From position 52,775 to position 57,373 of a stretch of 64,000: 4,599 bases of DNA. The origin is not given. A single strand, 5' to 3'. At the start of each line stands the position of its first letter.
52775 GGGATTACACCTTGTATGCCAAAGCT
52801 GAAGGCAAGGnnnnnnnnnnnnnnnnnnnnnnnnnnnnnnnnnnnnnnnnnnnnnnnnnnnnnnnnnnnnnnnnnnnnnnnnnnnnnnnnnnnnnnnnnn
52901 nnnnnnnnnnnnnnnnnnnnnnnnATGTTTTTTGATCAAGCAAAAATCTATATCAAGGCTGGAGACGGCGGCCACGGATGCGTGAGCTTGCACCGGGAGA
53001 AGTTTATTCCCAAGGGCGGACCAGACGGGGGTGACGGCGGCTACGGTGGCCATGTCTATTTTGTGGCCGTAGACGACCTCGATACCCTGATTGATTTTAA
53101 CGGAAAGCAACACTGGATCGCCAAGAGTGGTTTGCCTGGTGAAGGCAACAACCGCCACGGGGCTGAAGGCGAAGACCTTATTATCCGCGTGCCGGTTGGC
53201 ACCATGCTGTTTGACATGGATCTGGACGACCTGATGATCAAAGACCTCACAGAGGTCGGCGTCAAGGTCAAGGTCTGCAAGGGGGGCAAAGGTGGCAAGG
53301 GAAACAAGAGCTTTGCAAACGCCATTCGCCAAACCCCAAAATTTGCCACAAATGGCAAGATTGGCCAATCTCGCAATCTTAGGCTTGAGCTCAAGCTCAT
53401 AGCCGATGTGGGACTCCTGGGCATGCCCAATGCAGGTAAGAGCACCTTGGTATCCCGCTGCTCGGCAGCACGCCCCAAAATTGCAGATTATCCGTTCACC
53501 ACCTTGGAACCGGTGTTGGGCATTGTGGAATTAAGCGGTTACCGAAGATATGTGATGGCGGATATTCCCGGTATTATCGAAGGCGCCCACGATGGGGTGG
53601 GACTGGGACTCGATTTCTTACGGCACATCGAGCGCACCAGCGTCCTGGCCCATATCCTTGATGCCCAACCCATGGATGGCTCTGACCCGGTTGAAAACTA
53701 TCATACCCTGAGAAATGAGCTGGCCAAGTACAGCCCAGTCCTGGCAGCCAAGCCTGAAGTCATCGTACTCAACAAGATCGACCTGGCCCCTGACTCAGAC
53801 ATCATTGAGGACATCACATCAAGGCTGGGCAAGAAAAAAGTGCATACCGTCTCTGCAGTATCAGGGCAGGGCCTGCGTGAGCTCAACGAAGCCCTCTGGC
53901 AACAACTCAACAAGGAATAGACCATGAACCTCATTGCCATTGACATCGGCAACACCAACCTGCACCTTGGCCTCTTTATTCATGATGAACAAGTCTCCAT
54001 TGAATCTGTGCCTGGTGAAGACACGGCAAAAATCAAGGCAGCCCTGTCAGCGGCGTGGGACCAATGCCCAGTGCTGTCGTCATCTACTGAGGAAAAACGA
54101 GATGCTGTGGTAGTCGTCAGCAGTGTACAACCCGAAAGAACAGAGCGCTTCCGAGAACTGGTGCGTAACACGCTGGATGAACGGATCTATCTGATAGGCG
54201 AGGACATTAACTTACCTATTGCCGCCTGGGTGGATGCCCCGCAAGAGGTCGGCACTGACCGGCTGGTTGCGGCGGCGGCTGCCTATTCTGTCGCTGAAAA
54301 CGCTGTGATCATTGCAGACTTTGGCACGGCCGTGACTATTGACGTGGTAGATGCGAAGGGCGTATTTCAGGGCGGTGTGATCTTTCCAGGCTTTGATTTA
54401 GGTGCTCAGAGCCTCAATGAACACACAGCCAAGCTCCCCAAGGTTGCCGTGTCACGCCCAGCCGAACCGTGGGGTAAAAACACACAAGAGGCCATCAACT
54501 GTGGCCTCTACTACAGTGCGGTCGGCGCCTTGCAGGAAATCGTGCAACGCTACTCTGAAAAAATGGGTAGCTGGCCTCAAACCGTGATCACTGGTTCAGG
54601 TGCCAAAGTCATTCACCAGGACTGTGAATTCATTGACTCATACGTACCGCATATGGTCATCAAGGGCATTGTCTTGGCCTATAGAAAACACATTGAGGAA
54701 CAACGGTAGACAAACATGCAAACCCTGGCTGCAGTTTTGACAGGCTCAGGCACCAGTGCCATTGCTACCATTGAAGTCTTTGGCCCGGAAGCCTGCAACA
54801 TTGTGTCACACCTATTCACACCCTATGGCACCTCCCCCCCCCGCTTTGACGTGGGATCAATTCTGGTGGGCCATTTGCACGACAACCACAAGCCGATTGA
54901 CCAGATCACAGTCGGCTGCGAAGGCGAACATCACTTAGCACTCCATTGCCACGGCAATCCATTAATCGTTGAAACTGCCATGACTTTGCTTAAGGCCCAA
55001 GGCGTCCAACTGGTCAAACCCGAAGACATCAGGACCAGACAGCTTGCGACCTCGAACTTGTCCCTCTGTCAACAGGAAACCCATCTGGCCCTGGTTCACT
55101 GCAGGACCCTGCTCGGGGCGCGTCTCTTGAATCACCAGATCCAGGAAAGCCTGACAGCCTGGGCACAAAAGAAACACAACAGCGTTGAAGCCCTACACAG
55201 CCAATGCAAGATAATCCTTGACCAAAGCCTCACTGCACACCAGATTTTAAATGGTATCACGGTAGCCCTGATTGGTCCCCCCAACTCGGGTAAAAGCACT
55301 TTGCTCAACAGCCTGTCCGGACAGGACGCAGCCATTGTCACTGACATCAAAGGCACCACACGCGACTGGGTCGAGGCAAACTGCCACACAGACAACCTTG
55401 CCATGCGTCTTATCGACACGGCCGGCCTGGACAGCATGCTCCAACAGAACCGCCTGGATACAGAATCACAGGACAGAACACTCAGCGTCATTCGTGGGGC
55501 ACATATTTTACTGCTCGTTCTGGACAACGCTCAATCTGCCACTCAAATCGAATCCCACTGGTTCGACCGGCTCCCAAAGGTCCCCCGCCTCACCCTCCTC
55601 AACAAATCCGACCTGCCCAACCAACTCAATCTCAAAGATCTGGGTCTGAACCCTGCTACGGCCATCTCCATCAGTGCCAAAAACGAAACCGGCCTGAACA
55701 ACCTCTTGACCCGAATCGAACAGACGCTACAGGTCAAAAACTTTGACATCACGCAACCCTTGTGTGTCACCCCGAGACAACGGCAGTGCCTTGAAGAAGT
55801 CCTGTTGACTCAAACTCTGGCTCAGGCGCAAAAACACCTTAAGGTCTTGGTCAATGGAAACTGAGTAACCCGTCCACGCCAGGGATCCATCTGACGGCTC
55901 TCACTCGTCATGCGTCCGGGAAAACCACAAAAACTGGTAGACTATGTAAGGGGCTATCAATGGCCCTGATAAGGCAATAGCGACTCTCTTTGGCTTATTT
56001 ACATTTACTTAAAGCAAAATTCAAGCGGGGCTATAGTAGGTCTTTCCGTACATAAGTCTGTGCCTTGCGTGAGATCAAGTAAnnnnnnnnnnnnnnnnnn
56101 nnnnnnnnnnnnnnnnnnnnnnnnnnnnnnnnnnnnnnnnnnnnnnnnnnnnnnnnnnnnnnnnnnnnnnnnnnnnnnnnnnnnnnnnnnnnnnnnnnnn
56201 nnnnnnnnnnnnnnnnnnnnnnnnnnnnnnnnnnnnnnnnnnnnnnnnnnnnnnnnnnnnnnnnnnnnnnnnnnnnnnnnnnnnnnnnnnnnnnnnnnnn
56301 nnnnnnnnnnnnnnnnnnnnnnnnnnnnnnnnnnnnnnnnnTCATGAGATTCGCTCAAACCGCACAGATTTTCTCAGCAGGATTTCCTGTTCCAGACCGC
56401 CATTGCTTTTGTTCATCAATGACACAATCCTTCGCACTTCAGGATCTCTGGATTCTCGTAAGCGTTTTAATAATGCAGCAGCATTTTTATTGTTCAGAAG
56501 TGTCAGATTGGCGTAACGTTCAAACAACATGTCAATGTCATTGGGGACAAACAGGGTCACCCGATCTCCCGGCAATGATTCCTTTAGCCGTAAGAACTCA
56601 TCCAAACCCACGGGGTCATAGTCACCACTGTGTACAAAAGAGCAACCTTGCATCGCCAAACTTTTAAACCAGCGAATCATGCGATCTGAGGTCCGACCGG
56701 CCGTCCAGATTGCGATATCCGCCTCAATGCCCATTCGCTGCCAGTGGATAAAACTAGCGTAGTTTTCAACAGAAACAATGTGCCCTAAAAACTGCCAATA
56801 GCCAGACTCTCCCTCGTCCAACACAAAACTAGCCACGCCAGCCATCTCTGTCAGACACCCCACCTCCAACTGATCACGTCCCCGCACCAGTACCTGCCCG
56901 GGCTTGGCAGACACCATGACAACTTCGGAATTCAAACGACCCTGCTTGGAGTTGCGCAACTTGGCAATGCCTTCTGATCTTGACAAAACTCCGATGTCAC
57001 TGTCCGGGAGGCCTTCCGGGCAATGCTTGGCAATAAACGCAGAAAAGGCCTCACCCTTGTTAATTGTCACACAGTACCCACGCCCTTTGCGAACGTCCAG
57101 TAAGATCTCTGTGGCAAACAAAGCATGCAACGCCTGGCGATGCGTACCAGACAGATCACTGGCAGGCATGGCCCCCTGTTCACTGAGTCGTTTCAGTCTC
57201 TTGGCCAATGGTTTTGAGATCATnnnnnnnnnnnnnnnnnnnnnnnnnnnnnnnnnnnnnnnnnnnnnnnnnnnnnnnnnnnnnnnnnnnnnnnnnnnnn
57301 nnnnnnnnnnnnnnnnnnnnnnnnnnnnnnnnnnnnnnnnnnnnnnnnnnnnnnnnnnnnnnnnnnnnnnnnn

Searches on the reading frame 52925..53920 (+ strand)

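Call 32: search_protein_families(library=pfam, proteins=[window:52925-53920:+], max_evalue=0.000001)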
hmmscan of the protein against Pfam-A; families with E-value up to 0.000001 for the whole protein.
window:52925-53920:+ (331 aa): 3 families
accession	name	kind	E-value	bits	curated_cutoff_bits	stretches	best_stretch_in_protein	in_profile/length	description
PF01018.28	GTP1_OBG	-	5.1e-56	189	27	1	3-158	1-155/155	GTP1/OBG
PF01926.29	MMR_HSR1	-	2.6e-23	82.7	21.9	1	161-284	1-113/113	50S ribosome-binding GTPase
PF02421.24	FeoB_N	-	5.5e-10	39.4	27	1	162-323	3-155/156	Ferrous iron transport protein B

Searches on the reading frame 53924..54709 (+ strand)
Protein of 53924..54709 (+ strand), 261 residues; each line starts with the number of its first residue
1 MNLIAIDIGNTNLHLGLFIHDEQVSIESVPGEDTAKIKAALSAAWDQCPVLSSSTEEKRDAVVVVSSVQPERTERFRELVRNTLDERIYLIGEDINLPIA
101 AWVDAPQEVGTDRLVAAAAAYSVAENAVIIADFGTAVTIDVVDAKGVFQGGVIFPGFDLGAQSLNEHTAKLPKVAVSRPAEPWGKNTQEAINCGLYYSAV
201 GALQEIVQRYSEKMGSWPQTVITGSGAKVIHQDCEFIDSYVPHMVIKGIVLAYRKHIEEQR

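Call 32: search_protein_families(library=pfam, proteins=[window:53924-54709:+], max_evalue=0.000001)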
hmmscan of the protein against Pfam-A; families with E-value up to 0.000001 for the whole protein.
window:53924-54709:+ (261 aa): 1 family
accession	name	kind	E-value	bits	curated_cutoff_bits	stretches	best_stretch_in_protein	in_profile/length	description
PF03309.20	Pan_kinase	-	1.7e-50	172.1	24.7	1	3-209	1-205/205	Type III pantothenate kinase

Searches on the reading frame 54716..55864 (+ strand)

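Call 32: search_protein_families(library=pfam, proteins=[window:54716-55864:+], max_evalue=0.000001)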
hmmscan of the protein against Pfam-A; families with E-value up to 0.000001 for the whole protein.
window:54716-55864:+ (382 aa): 5 families
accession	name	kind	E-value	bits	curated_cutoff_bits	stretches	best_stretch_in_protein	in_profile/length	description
PF01926.29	MMR_HSR1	-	6.5e-22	78.2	21.9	1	182-297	1-113/113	50S ribosome-binding GTPase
PF10396.14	TrmE_N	-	4.5e-09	37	29.8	1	3-102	1-105/117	GTP-binding protein TrmE N-terminus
PF02421.24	FeoB_N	-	6.1e-09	36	27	1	181-271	1-88/156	Ferrous iron transport protein B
PF00350.29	Dynamin_N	-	1.3e-07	32.2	27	0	183-217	1-34/168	Dynamin family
PF12631.12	MnmE_helical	-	2.5e-07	31.4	40.1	1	152-374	66-169/211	MnmE helical domain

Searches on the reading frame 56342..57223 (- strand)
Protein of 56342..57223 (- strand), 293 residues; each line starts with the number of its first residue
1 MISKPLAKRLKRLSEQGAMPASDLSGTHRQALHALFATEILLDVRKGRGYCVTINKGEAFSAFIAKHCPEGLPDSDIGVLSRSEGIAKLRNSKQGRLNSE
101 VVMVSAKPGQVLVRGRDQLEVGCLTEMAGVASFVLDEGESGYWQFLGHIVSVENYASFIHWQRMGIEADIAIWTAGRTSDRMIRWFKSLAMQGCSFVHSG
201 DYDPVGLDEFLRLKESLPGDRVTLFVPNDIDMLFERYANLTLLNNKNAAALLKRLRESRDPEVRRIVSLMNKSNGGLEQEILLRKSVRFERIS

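Call 32: search_protein_families(library=pfam, proteins=[window:56342-57223:-], max_evalue=0.000001)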
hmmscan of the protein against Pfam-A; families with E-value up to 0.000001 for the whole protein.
window:56342-57223:- (293 aa): 1 family
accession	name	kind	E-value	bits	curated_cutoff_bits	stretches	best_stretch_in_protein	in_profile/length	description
PF09983.15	JetD_C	-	4.9e-11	42.7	22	1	148-284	42-172/179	Wadjet protein JetD, C-terminal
